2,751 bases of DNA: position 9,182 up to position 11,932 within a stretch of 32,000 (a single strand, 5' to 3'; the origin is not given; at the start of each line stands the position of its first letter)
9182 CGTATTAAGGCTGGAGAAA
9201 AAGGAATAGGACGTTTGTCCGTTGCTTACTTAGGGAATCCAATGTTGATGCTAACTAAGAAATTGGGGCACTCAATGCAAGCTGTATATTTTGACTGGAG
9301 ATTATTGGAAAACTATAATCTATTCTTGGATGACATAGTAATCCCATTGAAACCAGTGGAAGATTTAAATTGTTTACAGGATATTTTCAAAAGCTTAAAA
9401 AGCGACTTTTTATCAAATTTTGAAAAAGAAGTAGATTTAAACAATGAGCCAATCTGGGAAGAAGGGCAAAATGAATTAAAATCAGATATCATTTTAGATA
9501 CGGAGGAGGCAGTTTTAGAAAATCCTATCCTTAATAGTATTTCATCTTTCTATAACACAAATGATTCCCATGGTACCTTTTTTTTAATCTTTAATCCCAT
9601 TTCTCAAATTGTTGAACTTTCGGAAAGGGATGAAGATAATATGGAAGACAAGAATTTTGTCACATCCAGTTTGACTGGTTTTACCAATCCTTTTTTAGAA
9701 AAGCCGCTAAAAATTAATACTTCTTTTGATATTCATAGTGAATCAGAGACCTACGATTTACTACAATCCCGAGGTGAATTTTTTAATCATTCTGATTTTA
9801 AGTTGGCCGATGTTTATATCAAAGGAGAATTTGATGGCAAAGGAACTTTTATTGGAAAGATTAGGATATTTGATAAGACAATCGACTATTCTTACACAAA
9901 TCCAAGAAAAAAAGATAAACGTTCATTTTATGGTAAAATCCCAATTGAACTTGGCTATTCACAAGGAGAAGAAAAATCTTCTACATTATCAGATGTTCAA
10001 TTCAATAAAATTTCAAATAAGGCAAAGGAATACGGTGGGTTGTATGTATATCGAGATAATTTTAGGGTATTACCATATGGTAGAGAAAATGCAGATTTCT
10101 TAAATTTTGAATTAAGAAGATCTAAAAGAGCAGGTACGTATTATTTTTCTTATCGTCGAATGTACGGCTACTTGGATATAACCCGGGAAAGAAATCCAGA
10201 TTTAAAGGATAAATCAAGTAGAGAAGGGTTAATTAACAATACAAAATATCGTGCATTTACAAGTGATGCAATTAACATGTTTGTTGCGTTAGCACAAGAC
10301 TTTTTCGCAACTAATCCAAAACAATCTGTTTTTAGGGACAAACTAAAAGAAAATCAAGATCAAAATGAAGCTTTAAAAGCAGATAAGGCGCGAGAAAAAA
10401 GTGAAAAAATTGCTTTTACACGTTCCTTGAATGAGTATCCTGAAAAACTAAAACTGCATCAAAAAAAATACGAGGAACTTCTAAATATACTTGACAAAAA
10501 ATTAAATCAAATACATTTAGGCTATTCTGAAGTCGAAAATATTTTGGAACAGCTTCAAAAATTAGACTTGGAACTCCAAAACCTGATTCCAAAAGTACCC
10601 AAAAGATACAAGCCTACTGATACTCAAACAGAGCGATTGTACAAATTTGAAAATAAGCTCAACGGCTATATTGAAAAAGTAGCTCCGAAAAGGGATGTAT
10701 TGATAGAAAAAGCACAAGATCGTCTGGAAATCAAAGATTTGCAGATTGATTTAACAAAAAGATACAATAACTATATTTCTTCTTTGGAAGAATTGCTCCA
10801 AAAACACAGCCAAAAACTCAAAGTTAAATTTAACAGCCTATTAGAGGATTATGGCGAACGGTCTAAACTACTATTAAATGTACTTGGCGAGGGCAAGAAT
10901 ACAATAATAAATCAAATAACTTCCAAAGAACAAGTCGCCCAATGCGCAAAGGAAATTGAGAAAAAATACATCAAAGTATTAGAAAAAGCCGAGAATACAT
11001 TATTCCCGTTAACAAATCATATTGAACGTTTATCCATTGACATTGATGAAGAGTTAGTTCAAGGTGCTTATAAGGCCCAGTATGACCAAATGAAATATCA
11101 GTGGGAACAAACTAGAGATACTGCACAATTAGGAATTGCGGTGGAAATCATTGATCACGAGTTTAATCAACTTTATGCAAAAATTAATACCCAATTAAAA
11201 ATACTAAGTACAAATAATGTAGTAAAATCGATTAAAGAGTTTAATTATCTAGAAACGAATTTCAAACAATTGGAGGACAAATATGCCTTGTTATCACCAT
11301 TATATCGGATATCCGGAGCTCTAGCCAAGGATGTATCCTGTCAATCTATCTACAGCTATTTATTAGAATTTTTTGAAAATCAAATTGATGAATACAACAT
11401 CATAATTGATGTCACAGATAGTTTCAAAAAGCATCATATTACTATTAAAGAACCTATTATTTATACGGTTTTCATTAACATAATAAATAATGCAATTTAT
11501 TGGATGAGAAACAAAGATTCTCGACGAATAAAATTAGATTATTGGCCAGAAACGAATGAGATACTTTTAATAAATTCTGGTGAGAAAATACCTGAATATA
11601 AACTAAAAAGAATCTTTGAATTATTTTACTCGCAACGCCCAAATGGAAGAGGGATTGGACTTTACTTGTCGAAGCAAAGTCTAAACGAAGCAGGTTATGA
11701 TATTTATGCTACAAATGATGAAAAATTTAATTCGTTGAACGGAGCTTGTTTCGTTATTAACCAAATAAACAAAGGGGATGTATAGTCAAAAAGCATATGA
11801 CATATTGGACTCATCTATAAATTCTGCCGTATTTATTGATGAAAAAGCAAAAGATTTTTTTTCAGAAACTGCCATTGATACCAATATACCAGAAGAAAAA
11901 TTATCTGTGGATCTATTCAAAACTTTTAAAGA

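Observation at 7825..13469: Translationally coupled three-gene operon (C5-methyltransferase, dual-GHKL histidine-kinase-like ATPase, receiver-domain protein): candidate undescribed phosphorelay-gated, methylation-linked defence system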

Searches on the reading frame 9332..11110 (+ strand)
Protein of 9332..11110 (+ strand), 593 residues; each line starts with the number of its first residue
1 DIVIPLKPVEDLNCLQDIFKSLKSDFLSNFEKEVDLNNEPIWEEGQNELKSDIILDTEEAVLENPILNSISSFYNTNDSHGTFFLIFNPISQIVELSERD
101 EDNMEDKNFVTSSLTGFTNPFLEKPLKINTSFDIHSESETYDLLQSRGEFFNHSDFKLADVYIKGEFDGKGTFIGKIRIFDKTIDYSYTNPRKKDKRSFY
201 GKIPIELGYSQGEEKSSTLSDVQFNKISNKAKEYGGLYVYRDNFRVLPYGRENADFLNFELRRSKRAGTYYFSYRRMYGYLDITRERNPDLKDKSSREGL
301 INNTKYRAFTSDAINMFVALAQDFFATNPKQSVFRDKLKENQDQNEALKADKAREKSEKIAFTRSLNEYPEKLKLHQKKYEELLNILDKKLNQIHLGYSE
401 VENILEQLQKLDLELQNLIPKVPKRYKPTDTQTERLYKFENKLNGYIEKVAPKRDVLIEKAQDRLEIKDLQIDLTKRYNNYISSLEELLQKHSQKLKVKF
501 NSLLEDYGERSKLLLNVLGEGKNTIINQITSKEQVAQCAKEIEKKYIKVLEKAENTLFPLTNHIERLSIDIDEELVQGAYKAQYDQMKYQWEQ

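Call 71: search_protein_families(library=pfam, proteins=[window:9332-11110:+], max_evalue=10)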
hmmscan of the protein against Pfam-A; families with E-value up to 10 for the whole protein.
window:9332-11110:+ (593 aa): 1 family
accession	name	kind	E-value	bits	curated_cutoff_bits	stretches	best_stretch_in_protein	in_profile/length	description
PF10444.14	Nbl1_Borealin_N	-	8.3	6.6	24.4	0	23-36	2-15/57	Nbl1 / Borealin N terminal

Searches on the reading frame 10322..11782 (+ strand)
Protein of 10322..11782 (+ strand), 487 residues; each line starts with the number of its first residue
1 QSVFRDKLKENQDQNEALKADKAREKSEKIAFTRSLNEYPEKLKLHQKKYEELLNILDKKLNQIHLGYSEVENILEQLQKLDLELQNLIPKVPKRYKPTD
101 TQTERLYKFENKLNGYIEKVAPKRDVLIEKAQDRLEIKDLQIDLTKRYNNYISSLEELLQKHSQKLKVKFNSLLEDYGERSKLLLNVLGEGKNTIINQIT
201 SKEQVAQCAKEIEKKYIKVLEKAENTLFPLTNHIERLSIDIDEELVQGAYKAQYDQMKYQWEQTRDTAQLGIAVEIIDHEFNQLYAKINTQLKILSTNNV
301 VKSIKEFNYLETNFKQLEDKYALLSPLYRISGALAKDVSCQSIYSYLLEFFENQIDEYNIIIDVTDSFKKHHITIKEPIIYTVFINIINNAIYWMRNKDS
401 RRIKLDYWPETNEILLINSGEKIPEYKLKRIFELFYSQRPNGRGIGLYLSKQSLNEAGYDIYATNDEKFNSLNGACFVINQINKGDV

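Call 88: search_protein_families(library=padloc, proteins=[window:10322-11782:+], max_evalue=10)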
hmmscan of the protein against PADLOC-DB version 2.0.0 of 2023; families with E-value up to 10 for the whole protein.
window:10322-11782:+ (487 aa): 1 family
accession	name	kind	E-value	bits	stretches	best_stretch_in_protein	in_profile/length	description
PDLC00006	DruC1|DruC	-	8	2.8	1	36-161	173-294/626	Unknown function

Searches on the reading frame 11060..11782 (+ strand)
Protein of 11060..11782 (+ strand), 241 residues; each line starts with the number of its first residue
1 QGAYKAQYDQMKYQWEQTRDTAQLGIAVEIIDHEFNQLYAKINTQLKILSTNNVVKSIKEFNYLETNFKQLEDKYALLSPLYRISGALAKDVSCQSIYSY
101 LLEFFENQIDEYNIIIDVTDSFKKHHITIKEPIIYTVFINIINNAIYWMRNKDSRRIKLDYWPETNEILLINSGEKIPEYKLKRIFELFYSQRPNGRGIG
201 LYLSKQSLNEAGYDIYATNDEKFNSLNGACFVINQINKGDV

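Call 97: search_solved_structures(query=window:11060-11782:+, max_evalue=0.01, show_alignments=3)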
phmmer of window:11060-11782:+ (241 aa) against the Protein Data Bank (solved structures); distinct sequences matched with E-value up to 0.01: 9.
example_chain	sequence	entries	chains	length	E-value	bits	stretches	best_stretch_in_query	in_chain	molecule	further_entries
8dx0_A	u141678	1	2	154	6.7e-06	29.2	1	127-221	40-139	Histidine kinase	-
3a0t_A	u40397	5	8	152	1.1e-05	28.5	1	103-221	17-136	Sensor protein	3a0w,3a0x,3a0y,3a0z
3a0r_A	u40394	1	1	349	5.5e-05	26.2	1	104-221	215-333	Sensor protein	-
8dvq_A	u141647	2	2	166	0.0013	21.8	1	134-225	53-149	Sensor protein VanS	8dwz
3sl2_A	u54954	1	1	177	0.0038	20.2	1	124-221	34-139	Sensor histidine kinase yycG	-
4i5s_A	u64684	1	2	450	0.0039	20.2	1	16-222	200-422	Putative histidine kinase CovS; VicK-like protein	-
6fvt_T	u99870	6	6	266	0.0053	19.8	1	46-176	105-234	26S proteasome regulatory subunit RPN12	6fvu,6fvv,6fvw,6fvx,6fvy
3jck_H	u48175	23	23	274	0.0061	19.5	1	46-176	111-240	26S proteasome regulatory subunit RPN12 | EM14S01-3B_G0050020.mRNA.1.CDS.1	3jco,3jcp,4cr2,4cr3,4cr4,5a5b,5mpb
8u4x_A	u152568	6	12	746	0.0087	19.1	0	134-217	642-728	histidine kinase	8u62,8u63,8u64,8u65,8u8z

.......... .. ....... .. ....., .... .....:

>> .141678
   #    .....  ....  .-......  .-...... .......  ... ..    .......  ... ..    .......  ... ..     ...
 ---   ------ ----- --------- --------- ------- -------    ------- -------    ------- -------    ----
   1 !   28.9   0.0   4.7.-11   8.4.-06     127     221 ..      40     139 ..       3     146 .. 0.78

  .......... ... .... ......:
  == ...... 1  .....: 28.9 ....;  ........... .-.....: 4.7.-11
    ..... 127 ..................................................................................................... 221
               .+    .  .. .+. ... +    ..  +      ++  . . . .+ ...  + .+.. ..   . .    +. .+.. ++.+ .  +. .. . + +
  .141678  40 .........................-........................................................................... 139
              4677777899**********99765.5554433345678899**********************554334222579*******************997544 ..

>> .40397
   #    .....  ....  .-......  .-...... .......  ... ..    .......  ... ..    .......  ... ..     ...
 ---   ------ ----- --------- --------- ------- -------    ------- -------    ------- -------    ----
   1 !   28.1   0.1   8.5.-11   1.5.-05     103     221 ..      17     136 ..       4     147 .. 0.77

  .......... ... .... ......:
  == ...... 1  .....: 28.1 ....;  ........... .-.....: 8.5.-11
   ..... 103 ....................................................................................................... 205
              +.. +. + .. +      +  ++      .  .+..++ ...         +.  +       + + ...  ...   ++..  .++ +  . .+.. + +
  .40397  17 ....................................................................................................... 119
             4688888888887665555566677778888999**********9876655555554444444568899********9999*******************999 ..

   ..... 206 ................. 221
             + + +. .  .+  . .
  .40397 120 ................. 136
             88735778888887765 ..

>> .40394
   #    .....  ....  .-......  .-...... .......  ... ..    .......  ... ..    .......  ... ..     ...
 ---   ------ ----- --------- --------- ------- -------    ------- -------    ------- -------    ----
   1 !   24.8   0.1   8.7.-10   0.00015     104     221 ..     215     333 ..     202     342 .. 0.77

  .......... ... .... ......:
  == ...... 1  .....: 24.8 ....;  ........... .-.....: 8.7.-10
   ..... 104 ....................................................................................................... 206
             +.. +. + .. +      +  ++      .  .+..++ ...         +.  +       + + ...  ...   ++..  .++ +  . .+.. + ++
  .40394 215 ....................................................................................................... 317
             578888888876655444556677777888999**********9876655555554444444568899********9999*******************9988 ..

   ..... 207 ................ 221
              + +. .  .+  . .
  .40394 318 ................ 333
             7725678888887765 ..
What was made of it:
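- The G1 variant is shared with solved histidine kinases 3a0t and 8dx0 (call 97). The same G1 variant occurs in solved histidine kinases (call 97).
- Tried and rejected: I rejected that after aligning to solved kinases that carry the same variant (call 97).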
